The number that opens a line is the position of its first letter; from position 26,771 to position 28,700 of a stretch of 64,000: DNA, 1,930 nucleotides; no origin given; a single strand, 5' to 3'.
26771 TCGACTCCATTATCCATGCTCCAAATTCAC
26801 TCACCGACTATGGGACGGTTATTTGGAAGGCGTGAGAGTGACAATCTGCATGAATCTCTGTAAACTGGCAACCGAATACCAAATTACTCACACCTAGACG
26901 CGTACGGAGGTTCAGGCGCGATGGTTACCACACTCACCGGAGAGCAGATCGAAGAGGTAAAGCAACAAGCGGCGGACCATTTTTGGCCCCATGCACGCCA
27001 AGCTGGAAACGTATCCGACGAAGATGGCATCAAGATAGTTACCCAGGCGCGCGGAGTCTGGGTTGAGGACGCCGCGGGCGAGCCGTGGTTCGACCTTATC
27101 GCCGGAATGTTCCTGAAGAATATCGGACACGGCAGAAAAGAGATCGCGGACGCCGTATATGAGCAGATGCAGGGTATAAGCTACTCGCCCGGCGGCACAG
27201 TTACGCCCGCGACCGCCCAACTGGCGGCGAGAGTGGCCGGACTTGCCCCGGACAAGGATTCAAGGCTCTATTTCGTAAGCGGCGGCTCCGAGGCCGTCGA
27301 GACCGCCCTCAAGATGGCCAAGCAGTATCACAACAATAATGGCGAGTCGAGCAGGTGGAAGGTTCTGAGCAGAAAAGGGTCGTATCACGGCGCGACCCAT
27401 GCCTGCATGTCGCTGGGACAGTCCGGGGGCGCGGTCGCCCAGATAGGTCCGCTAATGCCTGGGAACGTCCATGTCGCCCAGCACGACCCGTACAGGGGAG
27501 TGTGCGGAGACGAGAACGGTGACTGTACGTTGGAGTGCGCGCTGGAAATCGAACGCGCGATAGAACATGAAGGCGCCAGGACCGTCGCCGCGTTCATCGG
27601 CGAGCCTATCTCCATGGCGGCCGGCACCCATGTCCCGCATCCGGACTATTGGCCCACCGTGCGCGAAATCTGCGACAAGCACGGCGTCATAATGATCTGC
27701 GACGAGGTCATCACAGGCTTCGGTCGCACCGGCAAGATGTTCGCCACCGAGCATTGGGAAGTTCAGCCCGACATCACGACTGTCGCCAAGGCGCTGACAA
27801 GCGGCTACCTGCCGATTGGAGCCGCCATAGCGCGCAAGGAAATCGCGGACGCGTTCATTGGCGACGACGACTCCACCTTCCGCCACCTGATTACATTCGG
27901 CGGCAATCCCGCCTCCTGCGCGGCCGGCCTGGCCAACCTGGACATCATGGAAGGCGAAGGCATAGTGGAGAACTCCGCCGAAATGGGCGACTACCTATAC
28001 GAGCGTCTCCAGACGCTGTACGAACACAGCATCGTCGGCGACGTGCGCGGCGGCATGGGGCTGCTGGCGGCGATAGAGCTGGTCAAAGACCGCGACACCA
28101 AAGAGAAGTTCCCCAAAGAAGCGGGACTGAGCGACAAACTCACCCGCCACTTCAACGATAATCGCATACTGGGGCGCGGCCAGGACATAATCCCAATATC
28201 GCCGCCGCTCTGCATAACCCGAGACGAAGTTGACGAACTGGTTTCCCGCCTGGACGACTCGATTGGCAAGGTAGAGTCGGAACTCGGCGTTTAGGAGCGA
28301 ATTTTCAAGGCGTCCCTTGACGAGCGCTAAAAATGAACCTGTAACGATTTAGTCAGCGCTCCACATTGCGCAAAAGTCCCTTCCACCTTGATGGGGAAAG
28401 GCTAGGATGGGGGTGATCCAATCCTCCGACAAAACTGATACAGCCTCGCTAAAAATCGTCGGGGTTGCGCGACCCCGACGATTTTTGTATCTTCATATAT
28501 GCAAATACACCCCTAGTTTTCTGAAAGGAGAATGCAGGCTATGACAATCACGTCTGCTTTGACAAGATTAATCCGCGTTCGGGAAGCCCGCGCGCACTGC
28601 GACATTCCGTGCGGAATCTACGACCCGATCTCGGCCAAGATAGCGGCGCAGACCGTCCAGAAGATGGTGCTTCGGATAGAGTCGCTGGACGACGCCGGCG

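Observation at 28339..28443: Dispersed roughly 100-bp intergenic element with short terminal inverted repeats (three conserved and two diverged copies in 64 kb)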

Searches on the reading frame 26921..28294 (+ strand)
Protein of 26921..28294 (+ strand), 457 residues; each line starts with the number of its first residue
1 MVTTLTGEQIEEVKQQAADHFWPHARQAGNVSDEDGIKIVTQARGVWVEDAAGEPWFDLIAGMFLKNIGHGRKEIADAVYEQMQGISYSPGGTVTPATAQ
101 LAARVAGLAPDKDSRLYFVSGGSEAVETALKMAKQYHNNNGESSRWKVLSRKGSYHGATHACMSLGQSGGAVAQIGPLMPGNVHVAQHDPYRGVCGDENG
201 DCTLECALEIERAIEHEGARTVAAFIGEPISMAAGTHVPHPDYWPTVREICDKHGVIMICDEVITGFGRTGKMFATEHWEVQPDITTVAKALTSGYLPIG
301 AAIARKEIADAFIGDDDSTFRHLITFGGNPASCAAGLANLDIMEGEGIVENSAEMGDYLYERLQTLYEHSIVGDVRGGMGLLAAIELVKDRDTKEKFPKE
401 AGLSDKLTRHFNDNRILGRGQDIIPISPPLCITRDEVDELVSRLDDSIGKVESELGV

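Call 31: find_homologous_proteins(query=window:26921-28294:+, max_evalue=1e-50)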
Query window:26921-28294:+ (457 aa): 7530 proteins with E <= 1e-50 among 8000 candidates; the best 120 are listed.
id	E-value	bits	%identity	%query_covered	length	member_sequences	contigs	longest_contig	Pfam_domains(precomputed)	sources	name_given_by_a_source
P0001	6.2e-291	983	90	100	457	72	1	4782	PF00155.28,PF00202.28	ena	-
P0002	1.7e-276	935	89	100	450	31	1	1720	PF00155.28,PF00202.28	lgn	-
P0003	3.4e-272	921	85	100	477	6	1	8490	PF00202.28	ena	-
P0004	1.9e-270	916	85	100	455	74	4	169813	PF00202.28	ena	-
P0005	4.0e-268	908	87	100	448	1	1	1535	PF00155.28,PF00202.28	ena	-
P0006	3.5e-262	888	83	100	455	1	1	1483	PF00202.28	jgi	-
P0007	2.1e-261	886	83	100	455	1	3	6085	PF00202.28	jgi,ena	jgi:adenosylmethionine-8-amino-7-oxononanoate aminotransferase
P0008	3.7e-257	872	81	100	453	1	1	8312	PF00202.28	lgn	-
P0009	1.5e-249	847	89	88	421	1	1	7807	PF00202.28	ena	-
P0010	5.0e-236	802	77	99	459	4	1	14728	PF00202.28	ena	-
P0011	4.1e-232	789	75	99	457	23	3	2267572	PF00202.28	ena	-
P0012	2.0e-231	787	75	99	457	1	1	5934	PF00202.28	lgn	-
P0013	3.5e-231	786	74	100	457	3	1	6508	PF00202.28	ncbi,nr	ncbi:MAG: aspartate aminotransferase family protein [Chloroflexi bacterium]|nr:aspartate aminotransf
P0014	3.2e-229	780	72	100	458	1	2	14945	PF00155.28,PF00202.28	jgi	jgi:adenosylmethionine-8-amino-7-oxononanoate aminotransferase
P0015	1.2e-228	778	73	99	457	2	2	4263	PF00202.28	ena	-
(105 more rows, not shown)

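Call 32: find_encoding_contigs(protein=P0004, flank=3000, max_places=4)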
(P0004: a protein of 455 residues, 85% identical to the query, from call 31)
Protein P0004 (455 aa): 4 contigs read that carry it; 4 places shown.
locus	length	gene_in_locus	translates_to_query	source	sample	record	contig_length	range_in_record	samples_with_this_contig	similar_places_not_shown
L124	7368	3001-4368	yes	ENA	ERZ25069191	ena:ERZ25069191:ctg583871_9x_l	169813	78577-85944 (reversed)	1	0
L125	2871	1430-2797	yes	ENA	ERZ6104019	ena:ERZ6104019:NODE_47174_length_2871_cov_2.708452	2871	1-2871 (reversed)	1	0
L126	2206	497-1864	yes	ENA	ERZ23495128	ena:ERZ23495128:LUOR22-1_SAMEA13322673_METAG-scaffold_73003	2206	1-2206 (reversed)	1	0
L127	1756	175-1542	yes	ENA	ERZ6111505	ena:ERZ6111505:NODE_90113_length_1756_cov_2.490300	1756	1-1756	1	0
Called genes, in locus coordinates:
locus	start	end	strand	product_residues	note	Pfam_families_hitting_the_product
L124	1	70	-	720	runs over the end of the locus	PF00496:SBP_bac_5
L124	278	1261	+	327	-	PF01548:DEDD_Tnp_IS110, PF02371:Transposase_20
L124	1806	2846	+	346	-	PF01063:Aminotran_4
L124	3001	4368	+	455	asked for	PF00202:Aminotran_3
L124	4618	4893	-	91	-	PF19124:DUF5808 (weak)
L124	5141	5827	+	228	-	PF03575:Peptidase_S51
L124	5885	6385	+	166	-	PF02776:TPP_enzyme_N (faint)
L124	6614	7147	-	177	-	PF18735:HEPN_RiboL-PSP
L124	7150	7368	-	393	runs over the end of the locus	PF03235:GmrSD_N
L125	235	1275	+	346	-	PF01063:Aminotran_4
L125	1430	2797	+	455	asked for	PF00202:Aminotran_3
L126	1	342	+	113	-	?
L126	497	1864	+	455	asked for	PF00202:Aminotran_3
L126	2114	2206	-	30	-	?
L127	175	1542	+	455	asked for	PF00202:Aminotran_3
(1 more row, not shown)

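Call 33: find_encoding_contigs(protein=P0001, flank=3000, max_places=3)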
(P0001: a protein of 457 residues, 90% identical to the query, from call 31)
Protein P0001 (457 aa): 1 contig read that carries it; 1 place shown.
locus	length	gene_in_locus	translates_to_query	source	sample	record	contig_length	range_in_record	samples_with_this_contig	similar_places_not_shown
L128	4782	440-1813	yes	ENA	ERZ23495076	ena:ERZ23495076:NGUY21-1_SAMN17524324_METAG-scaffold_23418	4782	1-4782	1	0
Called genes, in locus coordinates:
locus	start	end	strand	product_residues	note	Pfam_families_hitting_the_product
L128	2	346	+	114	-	?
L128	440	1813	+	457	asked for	PF00202:Aminotran_3, PF00155:Aminotran_1_2 (faint)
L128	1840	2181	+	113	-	-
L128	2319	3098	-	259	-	PF00571:CBS (weak)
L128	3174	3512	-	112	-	-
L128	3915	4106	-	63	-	PF18480:DUF5615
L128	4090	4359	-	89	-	PF04255:DUF433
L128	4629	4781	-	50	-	?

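Call 34: find_encoding_contigs(protein=P0003, flank=3000, max_places=3)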
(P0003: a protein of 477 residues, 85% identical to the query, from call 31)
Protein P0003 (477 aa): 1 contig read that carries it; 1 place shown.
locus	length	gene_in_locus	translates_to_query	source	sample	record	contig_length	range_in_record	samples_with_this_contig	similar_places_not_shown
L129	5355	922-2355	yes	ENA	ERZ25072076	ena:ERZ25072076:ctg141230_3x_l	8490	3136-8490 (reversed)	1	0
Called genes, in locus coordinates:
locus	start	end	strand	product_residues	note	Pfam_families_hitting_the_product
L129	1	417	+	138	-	?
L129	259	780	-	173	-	-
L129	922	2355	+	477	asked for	PF00202:Aminotran_3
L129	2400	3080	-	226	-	PF13371:TPR_9, PF13432:TPR_16, PF00515:TPR_1, PF13414:TPR_11, PF13371:TPR_9, PF00515:TPR_1, PF13371:TPR_9, PF13414:TPR_11, +11 more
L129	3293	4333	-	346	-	PF01063:Aminotran_4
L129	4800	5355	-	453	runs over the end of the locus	PF13546:DDE_5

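Call 35: find_encoding_contigs(protein=P0011, flank=3000, max_places=3)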
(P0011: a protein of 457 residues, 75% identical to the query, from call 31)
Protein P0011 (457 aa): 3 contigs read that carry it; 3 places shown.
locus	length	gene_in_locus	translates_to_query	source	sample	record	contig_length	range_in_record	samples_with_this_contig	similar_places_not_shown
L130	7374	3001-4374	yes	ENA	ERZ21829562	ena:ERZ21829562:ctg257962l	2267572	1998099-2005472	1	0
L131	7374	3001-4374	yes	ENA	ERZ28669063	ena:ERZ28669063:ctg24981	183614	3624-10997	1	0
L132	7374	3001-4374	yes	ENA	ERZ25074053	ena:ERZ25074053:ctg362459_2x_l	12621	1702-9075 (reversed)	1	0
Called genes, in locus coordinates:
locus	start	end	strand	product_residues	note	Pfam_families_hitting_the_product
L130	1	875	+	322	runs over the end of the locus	PF01063:Aminotran_4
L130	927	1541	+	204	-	PF07978:NIPSNAP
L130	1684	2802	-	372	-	PF01266:DAO, PF01494:FAD_binding_3, PF07992:Pyr_redox_2 (faint), PF13450:NAD_binding_8 (weak)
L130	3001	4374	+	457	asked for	PF00202:Aminotran_3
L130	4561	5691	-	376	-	-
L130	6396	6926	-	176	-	-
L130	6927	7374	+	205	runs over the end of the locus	PF11376:DUF3179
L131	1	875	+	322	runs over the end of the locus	PF01063:Aminotran_4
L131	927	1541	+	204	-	PF07978:NIPSNAP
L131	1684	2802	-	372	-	PF01266:DAO, PF01494:FAD_binding_3, PF07992:Pyr_redox_2 (faint), PF13450:NAD_binding_8 (weak)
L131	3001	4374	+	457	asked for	PF00202:Aminotran_3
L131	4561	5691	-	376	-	-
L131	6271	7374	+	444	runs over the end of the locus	PF11376:DUF3179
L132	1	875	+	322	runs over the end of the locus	PF01063:Aminotran_4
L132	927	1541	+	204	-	PF07978:NIPSNAP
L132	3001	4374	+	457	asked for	PF00202:Aminotran_3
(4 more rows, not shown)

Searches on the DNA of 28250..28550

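Call 18: search_rna_families(source=window, start=28250, end=28550, threshold=evalue, max_evalue=10)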
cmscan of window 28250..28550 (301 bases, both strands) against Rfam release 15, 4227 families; matches with E-value up to 10: 7.
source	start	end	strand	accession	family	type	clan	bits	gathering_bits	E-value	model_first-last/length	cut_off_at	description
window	28450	28549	-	RF04339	Plastid-psbJ-3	Cis-reg;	CL00152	20.5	61.7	0.3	1-125/125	no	Plastid-psbJ-3 3UTR RNA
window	28449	28488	+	RF03879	mir-2831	Gene; miRNA;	-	17.4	90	0.78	1-75/75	no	mir-2831 microRNA precursor family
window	28451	28486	+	RF00972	mir-651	Gene; miRNA;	-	16.3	106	1.6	1-86/86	no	mir-651 microRNA precursor family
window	28452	28498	-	RF02273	FsrA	Gene;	-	16.1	80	0.45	40-83/83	no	FsrA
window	28470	28545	+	RF02301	TtnuCD25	Gene; snRNA; snoRNA; CD-box;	-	14.1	85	1.6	1-89/89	no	Tetrahymena snoRNA TtnuCD25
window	28453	28486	+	RF04024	mir-9571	Gene; miRNA;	-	13.5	100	9.2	1-86/86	no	mir-9571 microRNA precursor family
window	28448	28491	+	RF04173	MIR847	Gene; miRNA;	-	11.9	184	7.2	1-164/164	no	MIR847 microRNA precursor family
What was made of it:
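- On Any Rfam RNA family: Around copy B, only chance-level hits to the neighbouring terminator at E <= 10 (call 18).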
